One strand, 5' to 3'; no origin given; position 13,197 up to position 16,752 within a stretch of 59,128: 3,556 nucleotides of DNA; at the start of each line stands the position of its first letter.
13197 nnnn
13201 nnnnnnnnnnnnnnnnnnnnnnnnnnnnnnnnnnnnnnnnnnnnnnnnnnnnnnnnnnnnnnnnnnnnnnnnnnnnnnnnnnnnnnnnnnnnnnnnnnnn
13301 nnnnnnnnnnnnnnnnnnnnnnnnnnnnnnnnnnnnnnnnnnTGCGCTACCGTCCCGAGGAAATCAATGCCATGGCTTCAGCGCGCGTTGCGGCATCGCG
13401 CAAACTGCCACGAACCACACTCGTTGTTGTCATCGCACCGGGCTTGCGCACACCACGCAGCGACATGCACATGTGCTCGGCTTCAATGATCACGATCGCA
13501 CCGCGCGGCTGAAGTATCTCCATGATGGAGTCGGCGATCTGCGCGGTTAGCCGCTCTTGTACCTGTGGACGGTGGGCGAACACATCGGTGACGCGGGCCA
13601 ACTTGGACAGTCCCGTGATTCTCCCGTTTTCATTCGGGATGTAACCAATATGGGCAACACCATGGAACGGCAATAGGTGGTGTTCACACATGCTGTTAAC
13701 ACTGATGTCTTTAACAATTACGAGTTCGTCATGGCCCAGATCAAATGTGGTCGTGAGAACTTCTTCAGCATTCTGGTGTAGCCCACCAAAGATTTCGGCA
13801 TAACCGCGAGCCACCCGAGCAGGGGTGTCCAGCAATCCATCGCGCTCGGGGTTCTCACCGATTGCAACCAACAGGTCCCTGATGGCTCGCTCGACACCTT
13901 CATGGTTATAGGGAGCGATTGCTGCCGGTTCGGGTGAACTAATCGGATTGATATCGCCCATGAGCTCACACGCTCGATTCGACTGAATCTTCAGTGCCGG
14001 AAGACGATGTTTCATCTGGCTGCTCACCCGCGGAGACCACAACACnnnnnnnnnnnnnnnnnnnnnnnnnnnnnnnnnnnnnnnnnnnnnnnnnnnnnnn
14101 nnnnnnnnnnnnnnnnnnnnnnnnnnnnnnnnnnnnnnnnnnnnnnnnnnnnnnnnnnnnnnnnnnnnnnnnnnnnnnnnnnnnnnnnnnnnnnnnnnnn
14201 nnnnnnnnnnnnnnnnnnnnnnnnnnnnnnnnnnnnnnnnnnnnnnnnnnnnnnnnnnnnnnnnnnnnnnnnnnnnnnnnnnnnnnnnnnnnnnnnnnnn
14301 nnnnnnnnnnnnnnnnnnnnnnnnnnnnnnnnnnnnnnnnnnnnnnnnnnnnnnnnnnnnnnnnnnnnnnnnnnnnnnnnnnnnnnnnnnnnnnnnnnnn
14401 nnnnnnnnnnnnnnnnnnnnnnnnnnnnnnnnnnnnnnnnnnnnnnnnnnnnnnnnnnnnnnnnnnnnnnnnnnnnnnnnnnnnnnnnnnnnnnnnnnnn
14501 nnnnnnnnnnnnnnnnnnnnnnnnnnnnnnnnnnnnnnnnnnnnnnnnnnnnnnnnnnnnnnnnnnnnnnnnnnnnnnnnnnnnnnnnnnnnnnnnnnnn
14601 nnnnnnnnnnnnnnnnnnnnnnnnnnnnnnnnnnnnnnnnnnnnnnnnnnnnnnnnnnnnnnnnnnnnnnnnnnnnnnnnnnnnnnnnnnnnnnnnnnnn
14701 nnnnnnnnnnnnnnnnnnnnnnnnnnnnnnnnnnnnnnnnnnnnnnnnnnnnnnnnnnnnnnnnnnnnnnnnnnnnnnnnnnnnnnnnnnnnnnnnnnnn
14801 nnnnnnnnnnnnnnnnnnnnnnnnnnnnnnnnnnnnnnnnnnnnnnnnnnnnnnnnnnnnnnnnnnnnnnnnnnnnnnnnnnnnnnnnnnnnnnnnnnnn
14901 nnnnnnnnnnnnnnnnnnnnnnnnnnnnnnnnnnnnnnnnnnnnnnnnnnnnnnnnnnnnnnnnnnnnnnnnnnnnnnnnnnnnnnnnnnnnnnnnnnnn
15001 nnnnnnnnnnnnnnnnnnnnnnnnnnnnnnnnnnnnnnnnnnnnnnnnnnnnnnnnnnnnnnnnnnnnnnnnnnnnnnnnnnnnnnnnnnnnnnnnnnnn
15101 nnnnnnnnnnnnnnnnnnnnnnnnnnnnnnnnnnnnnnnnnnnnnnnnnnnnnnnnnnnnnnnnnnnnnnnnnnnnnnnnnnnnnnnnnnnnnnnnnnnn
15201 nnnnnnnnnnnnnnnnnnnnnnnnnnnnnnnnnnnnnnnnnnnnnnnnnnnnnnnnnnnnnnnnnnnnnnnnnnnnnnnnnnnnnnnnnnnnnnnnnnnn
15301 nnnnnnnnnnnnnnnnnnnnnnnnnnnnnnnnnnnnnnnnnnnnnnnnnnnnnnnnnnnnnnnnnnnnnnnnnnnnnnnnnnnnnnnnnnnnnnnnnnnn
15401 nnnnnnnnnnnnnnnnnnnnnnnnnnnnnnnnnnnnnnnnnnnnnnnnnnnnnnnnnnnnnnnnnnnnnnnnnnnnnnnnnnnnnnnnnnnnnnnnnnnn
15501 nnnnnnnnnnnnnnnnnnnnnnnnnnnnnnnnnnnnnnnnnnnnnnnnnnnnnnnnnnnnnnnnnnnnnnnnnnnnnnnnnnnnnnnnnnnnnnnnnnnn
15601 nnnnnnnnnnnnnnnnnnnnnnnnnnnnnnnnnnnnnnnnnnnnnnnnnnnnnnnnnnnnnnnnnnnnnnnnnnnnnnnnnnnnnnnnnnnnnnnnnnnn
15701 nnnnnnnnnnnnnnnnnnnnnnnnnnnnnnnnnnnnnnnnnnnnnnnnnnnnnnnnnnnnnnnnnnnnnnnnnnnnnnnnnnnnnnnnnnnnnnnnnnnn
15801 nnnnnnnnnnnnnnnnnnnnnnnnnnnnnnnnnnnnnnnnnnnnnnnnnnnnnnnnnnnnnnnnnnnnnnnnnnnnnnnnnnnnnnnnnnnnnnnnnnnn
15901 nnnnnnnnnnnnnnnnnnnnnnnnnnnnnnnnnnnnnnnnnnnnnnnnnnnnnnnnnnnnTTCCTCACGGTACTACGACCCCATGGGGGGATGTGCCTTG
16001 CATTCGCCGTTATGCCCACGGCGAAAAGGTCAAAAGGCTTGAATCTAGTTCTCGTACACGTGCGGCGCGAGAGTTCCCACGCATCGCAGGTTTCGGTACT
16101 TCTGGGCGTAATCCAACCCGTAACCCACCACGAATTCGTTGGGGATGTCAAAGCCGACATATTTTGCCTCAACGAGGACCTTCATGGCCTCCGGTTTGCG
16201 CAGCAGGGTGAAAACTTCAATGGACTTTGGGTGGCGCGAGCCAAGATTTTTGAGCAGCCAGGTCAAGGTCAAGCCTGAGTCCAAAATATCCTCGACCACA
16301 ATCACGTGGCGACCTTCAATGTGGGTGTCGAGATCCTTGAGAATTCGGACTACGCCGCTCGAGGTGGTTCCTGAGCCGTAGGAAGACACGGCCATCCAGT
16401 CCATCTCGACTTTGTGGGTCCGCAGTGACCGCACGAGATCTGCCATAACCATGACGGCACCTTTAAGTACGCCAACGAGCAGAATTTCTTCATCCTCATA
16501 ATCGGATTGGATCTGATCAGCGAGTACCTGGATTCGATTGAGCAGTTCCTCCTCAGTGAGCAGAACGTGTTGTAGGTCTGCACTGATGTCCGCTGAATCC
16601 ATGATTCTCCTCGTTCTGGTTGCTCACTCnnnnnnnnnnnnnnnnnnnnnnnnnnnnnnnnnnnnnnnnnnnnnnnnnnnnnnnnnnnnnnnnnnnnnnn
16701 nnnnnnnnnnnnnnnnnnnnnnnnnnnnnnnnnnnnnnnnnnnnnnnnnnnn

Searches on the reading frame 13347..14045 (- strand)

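Call 70: search_protein_families(library=pfam, proteins=[window:13347-14045:-], max_evalue=0.00001)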
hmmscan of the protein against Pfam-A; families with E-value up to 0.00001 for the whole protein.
window:13347-14045:- (232 aa): 1 family
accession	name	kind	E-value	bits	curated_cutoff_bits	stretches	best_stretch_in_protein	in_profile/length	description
PF01227.27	GTP_cyclohydroI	-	3e-72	242.3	27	1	52-228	2-178/179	GTP cyclohydrolase I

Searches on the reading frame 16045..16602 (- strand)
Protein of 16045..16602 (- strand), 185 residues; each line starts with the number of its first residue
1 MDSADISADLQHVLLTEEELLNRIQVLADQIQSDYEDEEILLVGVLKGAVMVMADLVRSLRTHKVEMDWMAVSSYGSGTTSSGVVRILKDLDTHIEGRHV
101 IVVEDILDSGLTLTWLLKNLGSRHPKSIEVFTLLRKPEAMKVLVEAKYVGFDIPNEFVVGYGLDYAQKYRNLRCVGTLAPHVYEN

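Call 70: search_protein_families(library=pfam, proteins=[window:16045-16602:-], max_evalue=0.00001)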
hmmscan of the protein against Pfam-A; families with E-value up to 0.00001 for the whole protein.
window:16045-16602:- (185 aa): 1 family
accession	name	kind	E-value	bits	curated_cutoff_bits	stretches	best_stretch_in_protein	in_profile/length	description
PF00156.33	Pribosyltran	-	2.5e-24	85.8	26.3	1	18-165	9-157/158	Phosphoribosyl transferase domain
